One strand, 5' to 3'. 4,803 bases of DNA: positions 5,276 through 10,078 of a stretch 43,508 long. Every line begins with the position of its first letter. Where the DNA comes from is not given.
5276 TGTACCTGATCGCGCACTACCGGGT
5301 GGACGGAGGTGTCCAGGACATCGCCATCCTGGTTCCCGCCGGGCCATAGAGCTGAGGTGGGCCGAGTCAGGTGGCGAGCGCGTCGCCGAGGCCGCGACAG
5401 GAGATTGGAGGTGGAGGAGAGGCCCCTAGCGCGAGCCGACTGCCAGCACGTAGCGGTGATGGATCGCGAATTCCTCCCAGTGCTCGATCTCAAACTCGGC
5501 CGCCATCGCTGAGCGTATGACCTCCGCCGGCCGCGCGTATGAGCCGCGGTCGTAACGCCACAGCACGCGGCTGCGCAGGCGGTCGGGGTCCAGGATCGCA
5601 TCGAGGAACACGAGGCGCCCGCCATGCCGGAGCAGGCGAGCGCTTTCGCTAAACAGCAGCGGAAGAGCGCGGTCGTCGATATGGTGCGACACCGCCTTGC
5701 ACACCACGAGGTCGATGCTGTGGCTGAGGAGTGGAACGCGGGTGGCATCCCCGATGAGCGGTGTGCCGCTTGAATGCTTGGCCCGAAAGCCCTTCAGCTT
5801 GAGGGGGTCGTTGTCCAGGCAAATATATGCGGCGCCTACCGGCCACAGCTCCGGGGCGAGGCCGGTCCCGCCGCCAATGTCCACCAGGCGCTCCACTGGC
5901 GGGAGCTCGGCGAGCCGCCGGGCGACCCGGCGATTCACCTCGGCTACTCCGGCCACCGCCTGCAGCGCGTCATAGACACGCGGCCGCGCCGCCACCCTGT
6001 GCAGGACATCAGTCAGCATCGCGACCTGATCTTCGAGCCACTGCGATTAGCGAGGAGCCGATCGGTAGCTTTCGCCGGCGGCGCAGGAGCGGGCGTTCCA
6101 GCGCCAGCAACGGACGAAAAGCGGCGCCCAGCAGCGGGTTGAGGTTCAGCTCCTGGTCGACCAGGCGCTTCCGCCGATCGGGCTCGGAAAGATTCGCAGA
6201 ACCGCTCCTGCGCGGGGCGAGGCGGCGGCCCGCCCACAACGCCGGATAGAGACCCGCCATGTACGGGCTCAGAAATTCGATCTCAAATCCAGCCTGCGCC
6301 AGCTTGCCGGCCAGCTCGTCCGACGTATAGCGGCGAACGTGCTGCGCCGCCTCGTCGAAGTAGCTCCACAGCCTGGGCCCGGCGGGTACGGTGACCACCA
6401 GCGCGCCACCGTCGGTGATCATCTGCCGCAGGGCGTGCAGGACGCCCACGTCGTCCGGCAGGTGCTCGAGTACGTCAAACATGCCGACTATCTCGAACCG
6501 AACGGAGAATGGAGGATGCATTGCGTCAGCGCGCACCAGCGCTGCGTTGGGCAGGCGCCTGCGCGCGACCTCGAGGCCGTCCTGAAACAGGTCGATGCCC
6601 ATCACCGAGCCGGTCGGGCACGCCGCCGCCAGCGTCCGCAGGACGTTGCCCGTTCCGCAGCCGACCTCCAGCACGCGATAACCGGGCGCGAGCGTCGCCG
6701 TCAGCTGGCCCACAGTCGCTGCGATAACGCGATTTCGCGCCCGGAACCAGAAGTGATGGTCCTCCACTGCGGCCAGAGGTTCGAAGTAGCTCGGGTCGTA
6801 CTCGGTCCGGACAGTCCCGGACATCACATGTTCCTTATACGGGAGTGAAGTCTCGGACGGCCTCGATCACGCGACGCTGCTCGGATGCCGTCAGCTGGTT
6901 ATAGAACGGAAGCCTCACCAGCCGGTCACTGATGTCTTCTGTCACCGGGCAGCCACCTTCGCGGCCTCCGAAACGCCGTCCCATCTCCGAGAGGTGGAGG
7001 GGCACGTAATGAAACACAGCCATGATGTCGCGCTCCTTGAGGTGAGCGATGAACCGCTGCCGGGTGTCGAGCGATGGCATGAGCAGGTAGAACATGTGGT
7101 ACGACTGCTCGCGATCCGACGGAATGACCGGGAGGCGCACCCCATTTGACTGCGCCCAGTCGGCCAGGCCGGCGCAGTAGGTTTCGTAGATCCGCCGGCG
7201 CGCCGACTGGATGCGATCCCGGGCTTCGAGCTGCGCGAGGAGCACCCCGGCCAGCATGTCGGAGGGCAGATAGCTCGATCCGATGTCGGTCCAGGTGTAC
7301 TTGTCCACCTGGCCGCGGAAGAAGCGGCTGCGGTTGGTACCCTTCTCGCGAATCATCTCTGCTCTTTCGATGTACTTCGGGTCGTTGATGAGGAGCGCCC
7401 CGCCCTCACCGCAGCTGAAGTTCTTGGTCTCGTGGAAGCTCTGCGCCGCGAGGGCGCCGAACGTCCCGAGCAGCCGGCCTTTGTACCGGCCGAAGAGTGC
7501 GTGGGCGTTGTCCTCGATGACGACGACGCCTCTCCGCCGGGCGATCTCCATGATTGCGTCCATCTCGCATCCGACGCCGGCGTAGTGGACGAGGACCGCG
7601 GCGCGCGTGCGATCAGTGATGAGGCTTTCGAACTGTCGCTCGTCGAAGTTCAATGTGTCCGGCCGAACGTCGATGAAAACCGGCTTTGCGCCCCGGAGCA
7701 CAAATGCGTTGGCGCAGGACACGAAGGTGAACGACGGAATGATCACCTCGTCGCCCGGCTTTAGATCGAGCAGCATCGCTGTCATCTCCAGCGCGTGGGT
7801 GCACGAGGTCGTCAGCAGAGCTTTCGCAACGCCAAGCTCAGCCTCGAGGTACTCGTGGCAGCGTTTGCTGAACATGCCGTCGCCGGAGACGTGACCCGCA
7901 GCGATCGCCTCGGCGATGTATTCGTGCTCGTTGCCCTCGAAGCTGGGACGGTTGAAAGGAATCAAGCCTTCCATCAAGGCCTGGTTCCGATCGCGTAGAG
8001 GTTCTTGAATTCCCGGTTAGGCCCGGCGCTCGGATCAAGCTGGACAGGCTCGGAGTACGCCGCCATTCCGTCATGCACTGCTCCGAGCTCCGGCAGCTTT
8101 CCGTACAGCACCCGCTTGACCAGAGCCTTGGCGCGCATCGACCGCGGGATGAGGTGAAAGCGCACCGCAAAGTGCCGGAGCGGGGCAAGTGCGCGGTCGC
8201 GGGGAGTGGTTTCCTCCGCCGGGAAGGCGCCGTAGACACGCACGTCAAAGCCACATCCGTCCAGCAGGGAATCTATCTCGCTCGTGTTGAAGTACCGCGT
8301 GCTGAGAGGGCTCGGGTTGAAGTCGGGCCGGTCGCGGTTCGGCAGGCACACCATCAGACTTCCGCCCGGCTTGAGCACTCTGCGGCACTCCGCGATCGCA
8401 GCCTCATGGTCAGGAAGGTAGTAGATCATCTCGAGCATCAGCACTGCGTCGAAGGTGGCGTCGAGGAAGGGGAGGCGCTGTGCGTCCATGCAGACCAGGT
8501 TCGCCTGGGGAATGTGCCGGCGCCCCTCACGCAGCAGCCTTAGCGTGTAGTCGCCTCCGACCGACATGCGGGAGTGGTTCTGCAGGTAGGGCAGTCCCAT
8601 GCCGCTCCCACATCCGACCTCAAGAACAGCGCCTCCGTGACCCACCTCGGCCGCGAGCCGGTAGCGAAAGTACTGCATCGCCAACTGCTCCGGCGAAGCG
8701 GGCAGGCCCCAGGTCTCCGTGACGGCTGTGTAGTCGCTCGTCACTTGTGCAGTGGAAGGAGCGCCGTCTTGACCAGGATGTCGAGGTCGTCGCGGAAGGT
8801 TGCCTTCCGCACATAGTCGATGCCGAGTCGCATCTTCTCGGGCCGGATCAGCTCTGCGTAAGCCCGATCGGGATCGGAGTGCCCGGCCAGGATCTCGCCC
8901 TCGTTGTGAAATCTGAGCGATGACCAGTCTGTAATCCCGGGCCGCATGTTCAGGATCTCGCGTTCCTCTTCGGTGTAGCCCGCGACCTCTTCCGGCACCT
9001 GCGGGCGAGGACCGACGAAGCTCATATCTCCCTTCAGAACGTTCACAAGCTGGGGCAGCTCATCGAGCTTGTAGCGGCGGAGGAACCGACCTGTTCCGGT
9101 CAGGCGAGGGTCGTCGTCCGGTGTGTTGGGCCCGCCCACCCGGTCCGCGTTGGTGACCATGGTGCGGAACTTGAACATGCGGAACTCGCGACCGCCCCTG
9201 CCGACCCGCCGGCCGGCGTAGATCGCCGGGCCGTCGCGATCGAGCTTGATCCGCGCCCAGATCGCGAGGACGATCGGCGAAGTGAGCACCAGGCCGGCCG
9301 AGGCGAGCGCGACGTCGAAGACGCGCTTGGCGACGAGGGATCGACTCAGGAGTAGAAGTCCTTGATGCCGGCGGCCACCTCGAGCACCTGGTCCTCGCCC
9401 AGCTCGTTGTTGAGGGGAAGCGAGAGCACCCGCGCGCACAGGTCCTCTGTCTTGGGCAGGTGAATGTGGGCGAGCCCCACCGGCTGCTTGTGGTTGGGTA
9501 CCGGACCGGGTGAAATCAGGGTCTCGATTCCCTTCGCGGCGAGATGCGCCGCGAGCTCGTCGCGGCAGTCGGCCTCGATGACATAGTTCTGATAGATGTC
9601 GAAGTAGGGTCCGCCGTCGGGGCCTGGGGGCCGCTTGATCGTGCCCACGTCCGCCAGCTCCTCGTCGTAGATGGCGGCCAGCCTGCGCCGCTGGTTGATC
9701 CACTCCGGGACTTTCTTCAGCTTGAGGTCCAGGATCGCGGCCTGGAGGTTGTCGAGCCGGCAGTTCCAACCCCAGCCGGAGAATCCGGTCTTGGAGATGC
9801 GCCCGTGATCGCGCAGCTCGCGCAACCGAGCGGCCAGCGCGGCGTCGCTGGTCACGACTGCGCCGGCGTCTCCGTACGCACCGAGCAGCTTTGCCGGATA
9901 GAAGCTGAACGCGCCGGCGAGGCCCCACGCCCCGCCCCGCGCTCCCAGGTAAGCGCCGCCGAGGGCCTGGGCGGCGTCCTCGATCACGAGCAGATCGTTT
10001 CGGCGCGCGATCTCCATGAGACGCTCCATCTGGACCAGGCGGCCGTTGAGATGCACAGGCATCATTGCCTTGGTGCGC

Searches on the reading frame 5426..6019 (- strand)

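Call 12: search_protein_families(library=pfam, proteins=[window:5426-6019:-], max_evalue=0.001)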
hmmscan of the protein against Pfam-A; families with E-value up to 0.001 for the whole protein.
window:5426-6019:- (197 aa): 5 families
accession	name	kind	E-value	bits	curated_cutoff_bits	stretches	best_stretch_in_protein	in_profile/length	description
PF08241.18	Methyltransf_11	-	6.4e-13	49.6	21.2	1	46-138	1-95/95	Methyltransferase domain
PF13649.12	Methyltransf_25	-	2e-09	38.4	27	1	46-134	2-97/97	Methyltransferase domain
PF13489.12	Methyltransf_23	-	8.8e-09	35.7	27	1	28-158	9-136/164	Methyltransferase domain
PF08242.18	Methyltransf_12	-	1.2e-05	26.3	30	1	46-136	1-98/98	Methyltransferase domain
PF00891.24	Methyltransf_2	-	5.2e-05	23.1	22.3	0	101-148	127-174/210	O-methyltransferase domain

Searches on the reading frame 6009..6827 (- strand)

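Call 12: search_protein_families(library=pfam, proteins=[window:6009-6827:-], max_evalue=0.001)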
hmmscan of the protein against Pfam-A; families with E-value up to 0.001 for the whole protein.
window:6009-6827:- (272 aa): 9 families
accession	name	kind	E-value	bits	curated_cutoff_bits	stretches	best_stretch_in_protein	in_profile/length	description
PF13489.12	Methyltransf_23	-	2.7e-20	73.2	27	1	29-183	3-161/164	Methyltransferase domain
PF13649.12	Methyltransf_25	-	2.9e-15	57.1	27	1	52-141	1-97/97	Methyltransferase domain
PF08242.18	Methyltransf_12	-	4.5e-14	53.4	30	1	53-143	1-98/98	Methyltransferase domain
PF08241.18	Methyltransf_11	-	5e-14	53.1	21.2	1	53-145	1-95/95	Methyltransferase domain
PF13847.12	Methyltransf_31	-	3.3e-11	43.5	27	1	48-149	3-113/145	Methyltransferase domain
PF01209.24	Ubie_methyltran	-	1.9e-05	24.6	20.1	1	17-146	25-152/233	ubiE/COQ5 methyltransferase family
PF02390.23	Methyltransf_4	-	0.0002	21.3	24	1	52-102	5-60/173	Putative methyltransferase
PF24675.1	NpmA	-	0.00064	19.5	60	0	52-186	27-180/214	16S rRNA (adenine(1408)-N(1))-methyltransferase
PF02353.26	CMAS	-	0.00067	19.5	27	1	44-99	58-112/273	Mycolic acid cyclopropane synthetase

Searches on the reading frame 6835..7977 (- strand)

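Call 12: search_protein_families(library=pfam, proteins=[window:6835-7977:-], max_evalue=0.001)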
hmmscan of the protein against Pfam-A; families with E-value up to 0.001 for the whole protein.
window:6835-7977:- (380 aa): 3 families
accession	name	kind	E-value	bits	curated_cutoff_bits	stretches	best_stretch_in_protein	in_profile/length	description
PF01041.23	DegT_DnrJ_EryC1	-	5.6e-88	296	19.8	1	15-375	5-360/360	DegT/DnrJ/EryC1/StrS aminotransferase family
PF00155.27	Aminotran_1_2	-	6.1e-09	36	19.7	1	36-165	47-194/361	Aminotransferase class I and II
PF00266.25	Aminotran_5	-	0.00064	19.2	21.5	1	54-161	65-180/371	Aminotransferase class-V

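Call 70: search_protein_families(library=ncbifam, proteins=[window:6835-7977:-], max_evalue=0.01)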
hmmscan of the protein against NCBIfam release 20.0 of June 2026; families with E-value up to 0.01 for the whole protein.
window:6835-7977:- (380 aa): 31 families (the best 25 are shown)
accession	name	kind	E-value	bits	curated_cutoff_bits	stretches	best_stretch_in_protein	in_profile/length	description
NF008687.0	PRK11706.1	equivalog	2.5e-170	566.2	375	1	6-377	2-373/375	dTDP-4-amino-4,6-dideoxygalactose transaminase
TIGR02379.1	ECA_wecE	subfamily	4.9e-158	525.8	434.85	1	5-377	1-374/376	dTDP-4-amino-4,6-dideoxy-D-glucose transaminase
NF008658.2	PRK11658.1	equivalog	6.4e-62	209.4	631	1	2-377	1-376/379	UDP-4-amino-4-deoxy-L-arabinose aminotransferase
TIGR03588.1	PseC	equivalog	3.8e-61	207.1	423.5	1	6-376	2-378/380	UDP-4-amino-4,6-dideoxy-N-acetyl-beta-L-altrosamine transaminase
TIGR04181.1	NHT_00031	hypoth_equivalog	4.2e-55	187.1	420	1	6-357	1-357/359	LegC family aminotransferase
TIGR04427.1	PLP_DesI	equivalog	4.9e-39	134.5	650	1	25-375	42-380/390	dTDP-4-dehydro-6-deoxyglucose aminotransferase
NF011936.0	PRK15407.1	equivalog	8.7e-37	126.8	423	1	33-319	63-375/440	lipopolysaccharide biosynthesis protein RfbH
NF041364.1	GntC_guanitoxin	equivalog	2e-09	36.9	415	1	52-161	62-178/356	guanitoxin biosynthesis PLP-dependent (S)-gamma-hydroxy-L-arginine cyclodehydratase GntC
NF005817.0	PRK07683.1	equivalog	2.6e-09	36.3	575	1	53-157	92-201/387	aminotransferase A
NF005732.0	PRK07550.1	equivalog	1.1e-08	34.5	366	1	37-165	80-214/389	aminotransferase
NF005816.0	PRK07682.1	equivalog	3.7e-08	32.4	620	1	53-160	93-206/390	aminotransferase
NF006569.0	PRK09082.1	subfamily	3.8e-07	29.6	420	1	54-159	95-207/386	methionine aminotransferase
NF004770.0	PRK06108.1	subfamily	1.8e-06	27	422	1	46-162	92-215/396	pyridoxal phosphate-dependent aminotransferase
TIGR01976.1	am_tr_V_VC1184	hypoth_equivalog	1.2e-05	24.9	352.35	1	67-160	98-198/401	cysteine desulfurase-like protein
NF004650.0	PRK05994.1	equivalog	1.3e-05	24.2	667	1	49-160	76-188/427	O-acetylhomoserine aminocarboxypropyltransferase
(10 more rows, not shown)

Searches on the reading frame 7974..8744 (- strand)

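Call 11: search_protein_families(library=pfam, proteins=[window:7974-8744:-], max_evalue=0.001)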
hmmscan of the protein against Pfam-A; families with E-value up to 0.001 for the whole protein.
window:7974-8744:- (256 aa): 6 families
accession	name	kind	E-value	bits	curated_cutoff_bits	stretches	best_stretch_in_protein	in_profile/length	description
PF08241.18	Methyltransf_11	-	4.6e-22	78.9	21.2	1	41-131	1-94/95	Methyltransferase domain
PF13649.12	Methyltransf_25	-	2e-18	67.3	27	1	40-128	1-97/97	Methyltransferase domain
PF13489.12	Methyltransf_23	-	2.2e-12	47.4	27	1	28-139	14-123/164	Methyltransferase domain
PF08242.18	Methyltransf_12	-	1.3e-11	45.5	30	1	41-130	1-98/98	Methyltransferase domain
PF01209.24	Ubie_methyltran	-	9.2e-08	32.2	20.1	1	36-132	47-151/233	ubiE/COQ5 methyltransferase family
PF13847.12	Methyltransf_31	-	2.7e-07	30.8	27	1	37-136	4-113/145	Methyltransferase domain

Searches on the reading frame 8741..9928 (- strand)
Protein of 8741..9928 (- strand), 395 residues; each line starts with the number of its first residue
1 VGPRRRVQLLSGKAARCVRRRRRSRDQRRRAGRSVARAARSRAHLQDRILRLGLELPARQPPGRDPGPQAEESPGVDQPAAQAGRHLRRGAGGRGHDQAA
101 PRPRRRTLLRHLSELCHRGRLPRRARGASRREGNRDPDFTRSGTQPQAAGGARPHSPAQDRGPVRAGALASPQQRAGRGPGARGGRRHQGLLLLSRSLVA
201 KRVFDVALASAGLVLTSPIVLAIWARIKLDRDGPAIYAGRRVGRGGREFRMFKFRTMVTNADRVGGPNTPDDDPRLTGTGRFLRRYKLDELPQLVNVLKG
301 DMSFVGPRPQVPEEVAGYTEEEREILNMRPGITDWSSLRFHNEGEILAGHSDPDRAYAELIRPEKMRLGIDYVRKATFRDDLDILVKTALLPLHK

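Call 11: search_protein_families(library=pfam, proteins=[window:8741-9928:-], max_evalue=0.001)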
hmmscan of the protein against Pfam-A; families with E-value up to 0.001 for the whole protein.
window:8741-9928:- (395 aa): 1 family
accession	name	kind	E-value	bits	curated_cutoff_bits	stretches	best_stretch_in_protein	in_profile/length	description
PF02397.22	Bac_transf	-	1.6e-54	184.6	27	1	201-390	1-175/179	Bacterial sugar transferase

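Call 70: search_protein_families(library=ncbifam, proteins=[window:8741-9928:-], max_evalue=0.01)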
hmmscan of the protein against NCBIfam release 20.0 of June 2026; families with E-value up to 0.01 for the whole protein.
window:8741-9928:- (395 aa): 10 families
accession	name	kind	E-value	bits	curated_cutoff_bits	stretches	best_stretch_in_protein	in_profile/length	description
TIGR03025.1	EPS_sugtrans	subfamily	2e-60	205.3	295.55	1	195-390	252-436/445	exopolysaccharide biosynthesis polyprenyl glycosylphosphotransferase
TIGR03023.1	WcaJ_sugtrans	equivalog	3.6e-48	165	410.75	1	198-336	260-401/453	undecaprenyl-phosphate glucose phosphotransferase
TIGR03022.1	WbaP_sugtrans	subfamily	4.1e-46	158.2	403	2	272-333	345-406/456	undecaprenyl-phosphate galactose phosphotransferase WbaP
NF052601.1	undeca_RfbP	equivalog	5.4e-41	140.5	330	2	272-388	131-231/244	undecaprenyl-phosphate galactose phosphotransferase family protein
TIGR03013.1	EpsB_2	subfamily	1.1e-40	140.1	393.35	1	196-342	250-399/443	TIGR03013 family XrtA/PEP-CTERM system glycosyltransferase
NF041877.1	EPS_EpsZ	equivalog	3.9e-38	131.3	800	1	198-334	263-410/459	exopolysaccharide biosynthesis polyisoprenyl-phosphate hexose-1-phosphate transferase EpsZ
NF050817.1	PolSacchBiosHfsE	equivalog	8.2e-31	107.2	750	1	193-388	264-455/467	polysaccharide biosynthesis protein HfsE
NF011751.0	PRK15204.1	equivalog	1.1e-30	106.8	907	1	196-337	275-430/476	undecaprenyl-phosphate galactose phosphotransferase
NF007518.0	PRK10124.1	equivalog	1.6e-27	96.4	684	1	199-338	272-414/464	undecaprenyl-phosphate glucose phosphotransferase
NF045514.1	glycotran_HepC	equivalog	1.3e-21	76.9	140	1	199-310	115-212/220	heterocyst development glycosyltransferase HepC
